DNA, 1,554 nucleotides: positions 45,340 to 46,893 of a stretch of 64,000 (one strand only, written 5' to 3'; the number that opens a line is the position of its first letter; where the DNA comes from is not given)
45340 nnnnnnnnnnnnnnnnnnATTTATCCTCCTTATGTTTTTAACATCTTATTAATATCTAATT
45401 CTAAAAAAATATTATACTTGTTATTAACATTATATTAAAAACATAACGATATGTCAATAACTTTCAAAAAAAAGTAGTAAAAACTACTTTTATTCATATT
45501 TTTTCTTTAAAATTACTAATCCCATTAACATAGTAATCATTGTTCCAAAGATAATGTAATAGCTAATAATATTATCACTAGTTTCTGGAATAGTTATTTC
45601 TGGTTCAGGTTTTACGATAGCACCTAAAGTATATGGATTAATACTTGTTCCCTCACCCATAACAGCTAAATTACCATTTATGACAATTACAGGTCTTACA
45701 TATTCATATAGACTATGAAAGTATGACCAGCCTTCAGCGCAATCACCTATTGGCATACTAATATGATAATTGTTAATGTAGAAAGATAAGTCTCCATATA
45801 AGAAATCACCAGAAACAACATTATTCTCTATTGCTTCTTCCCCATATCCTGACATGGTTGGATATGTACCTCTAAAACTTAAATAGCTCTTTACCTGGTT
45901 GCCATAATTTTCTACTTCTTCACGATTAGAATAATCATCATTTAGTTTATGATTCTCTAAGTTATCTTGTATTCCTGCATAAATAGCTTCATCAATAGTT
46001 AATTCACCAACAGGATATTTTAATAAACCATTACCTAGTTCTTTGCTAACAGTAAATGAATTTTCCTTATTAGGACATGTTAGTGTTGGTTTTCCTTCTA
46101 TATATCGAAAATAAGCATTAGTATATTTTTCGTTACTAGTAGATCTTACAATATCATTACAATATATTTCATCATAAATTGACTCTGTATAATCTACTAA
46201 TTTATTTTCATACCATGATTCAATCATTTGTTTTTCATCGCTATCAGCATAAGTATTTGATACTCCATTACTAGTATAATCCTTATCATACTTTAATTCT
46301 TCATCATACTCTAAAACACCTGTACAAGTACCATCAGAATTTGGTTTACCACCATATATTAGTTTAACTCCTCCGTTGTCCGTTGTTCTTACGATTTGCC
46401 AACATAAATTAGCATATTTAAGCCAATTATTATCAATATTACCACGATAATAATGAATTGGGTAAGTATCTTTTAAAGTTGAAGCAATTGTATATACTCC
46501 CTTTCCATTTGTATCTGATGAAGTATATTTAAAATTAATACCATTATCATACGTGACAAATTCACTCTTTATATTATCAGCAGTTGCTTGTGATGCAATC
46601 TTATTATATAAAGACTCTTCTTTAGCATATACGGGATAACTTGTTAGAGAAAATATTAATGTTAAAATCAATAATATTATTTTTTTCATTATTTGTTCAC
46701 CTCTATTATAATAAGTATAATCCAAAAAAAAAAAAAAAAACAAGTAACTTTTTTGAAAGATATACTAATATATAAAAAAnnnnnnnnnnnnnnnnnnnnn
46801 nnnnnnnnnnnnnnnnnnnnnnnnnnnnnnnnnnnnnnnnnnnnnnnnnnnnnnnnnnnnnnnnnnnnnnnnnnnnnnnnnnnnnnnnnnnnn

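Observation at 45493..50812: Two surface proteins share a non-canonical C-terminal tripartite signal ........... + TM + basic tail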

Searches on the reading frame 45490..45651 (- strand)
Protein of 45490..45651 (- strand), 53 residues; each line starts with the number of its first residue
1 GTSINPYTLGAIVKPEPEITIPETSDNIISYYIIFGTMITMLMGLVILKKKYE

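Call 8: search_protein_families(library=ncbifam, proteins=[window:45490-45651:-], max_evalue=1)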
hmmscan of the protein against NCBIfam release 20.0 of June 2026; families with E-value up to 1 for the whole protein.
window:45490-45651:- (53 aa): 2 families
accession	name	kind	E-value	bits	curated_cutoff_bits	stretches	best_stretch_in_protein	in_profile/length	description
NF053819.1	EF0750_LPXTG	subfamily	0.001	19.6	47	1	15-51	67-103/105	EF2685/EF0750 family sortase-dependent surface protein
TIGR01167.1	LPXTG_anchor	domain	0.0083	16.8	15.9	1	21-51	2-32/34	LPXTG cell wall anchor domain-containing protein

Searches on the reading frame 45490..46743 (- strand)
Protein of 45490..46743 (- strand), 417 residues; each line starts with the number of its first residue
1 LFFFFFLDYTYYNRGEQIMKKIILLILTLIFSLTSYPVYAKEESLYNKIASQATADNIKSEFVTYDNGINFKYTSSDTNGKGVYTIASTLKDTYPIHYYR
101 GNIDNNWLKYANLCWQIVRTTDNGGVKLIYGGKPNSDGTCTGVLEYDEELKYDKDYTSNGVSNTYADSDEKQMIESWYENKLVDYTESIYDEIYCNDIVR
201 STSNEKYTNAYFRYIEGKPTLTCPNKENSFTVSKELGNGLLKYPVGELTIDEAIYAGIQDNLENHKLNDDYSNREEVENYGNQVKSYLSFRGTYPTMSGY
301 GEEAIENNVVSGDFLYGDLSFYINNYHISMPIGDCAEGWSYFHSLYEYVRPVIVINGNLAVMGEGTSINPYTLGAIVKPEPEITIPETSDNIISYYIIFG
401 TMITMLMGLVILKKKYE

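Call 4: search_protein_families(library=pfam, proteins=[window:45490-46743:-], max_evalue=0.1)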
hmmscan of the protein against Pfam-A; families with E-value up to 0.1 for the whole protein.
window:45490-46743:- (417 aa): 2 families
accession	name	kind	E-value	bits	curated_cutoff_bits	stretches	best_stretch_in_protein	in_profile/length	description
PF04200.17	Lipoprotein_17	-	0.015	16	22.4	1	41-81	11-59/84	Lipoprotein associated domain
PF00746.26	Gram_pos_anchor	-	0.033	14.6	20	1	383-415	7-39/43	LPXTG cell wall anchor motif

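Call 8: search_protein_families(library=ncbifam, proteins=[window:45490-46743:-], max_evalue=1)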
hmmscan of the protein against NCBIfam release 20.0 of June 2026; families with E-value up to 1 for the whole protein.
window:45490-46743:- (417 aa): 2 families
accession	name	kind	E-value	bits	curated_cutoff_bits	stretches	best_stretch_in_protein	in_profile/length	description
NF053819.1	EF0750_LPXTG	subfamily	0.00013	22.4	47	1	380-415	68-103/105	EF2685/EF0750 family sortase-dependent surface protein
TIGR01167.1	LPXTG_anchor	domain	0.19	12.4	15.9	1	385-415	2-32/34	LPXTG cell wall anchor domain-containing protein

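Call 55: find_homologous_proteins(query=window:45490-46689:-, max_evalue=0.001)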
Query window:45490-46689:- (399 aa): 144 proteins with E <= 0.001 among 2950 candidates; the best 120 are listed.
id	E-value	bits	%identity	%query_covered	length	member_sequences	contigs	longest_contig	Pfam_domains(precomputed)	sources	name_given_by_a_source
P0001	7.6e-262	887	99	100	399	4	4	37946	-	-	-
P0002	7.0e-89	317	46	55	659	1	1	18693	PF19789.7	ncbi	-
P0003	5.2e-87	311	35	85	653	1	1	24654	PF19789.7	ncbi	-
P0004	6.5e-83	297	42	55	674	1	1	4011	-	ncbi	-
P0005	2.1e-79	286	41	60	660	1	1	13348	PF19789.7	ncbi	-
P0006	3.6e-77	278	36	83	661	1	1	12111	-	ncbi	-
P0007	5.2e-75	271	39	57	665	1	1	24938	PF19789.7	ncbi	-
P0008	2.8e-74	269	33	95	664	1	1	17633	PF19789.7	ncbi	-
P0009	8.9e-73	264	40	55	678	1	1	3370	PF19789.7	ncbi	-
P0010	1.7e-72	263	33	95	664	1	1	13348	-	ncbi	-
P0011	4.7e-57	212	38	94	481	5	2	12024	-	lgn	-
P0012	6.0e-54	202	38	94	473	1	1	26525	-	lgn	-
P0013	3.1e-52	196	48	55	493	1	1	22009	-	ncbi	-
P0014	1.4e-51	194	50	35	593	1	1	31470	-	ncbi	-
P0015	2.6e-51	193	47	55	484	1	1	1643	-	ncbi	-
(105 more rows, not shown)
